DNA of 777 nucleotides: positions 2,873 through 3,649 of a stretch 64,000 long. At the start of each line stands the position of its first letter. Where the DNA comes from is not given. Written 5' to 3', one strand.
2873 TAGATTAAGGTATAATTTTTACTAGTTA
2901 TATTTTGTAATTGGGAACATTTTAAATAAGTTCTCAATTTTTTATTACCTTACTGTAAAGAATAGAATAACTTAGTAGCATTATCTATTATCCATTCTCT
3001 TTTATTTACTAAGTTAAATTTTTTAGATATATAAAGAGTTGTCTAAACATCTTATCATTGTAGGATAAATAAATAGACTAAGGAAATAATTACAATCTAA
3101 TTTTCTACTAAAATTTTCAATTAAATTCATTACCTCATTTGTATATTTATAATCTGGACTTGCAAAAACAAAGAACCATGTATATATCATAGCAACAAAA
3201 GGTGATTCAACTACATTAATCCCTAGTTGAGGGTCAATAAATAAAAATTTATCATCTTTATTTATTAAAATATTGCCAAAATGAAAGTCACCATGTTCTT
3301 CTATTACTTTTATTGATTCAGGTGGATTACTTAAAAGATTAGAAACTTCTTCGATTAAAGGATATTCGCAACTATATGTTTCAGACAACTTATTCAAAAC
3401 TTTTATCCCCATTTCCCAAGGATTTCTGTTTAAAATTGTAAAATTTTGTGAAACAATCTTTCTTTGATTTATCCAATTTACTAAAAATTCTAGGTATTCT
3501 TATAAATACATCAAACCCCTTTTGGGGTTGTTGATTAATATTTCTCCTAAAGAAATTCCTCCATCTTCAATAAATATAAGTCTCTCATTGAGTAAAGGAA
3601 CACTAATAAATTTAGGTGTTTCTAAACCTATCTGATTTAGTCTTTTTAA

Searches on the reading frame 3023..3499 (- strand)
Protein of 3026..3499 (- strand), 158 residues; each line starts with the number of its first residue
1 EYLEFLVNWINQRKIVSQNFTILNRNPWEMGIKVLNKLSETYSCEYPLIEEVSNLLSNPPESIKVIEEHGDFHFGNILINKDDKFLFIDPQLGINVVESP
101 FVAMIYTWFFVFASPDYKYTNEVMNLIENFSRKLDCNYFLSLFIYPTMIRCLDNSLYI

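Call 46: search_protein_families(library=ncbifam, max_evalue=0.01, proteins=[window:3023-3412:-])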
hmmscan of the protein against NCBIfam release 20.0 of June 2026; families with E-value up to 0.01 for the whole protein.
window:3023-3412:- (129 aa): 4 families
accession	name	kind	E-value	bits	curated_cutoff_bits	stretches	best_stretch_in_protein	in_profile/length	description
NF008738.0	PRK11768.1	equivalog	0.0009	18.7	194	1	19-60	182-219/327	serine/threonine protein kinase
TIGR01982.1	UbiB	equivalog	0.003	16.2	487.55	1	40-93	279-331/436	2-polyprenylphenol 6-hydroxylase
NF012171.0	APH_6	equivalog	0.0066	15.7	325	1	26-62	149-182/270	APH(6)-I family aminoglycoside O-phosphotransferase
NF041273.1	GlcN_kinase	equivalog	0.0099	15.1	550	0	33-60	251-277/391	glucosamine kinase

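Call 64: search_protein_representatives(protein=window:3026-3499:-)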
Query: 158 residues. Proteins with E-value up to 0.001 (for the whole library): 5; up to 1e-10: 3; up to 1e-30: 1. The best 5 are listed.
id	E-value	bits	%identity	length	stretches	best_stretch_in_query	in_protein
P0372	5.5e-81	286.3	100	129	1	30-158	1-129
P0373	1.9e-18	83.1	37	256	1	20-155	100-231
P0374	2.6e-16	76.1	34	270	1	9-152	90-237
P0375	1.2e-07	48.0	28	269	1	2-150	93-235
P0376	2.5e-05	40.4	28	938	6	87-120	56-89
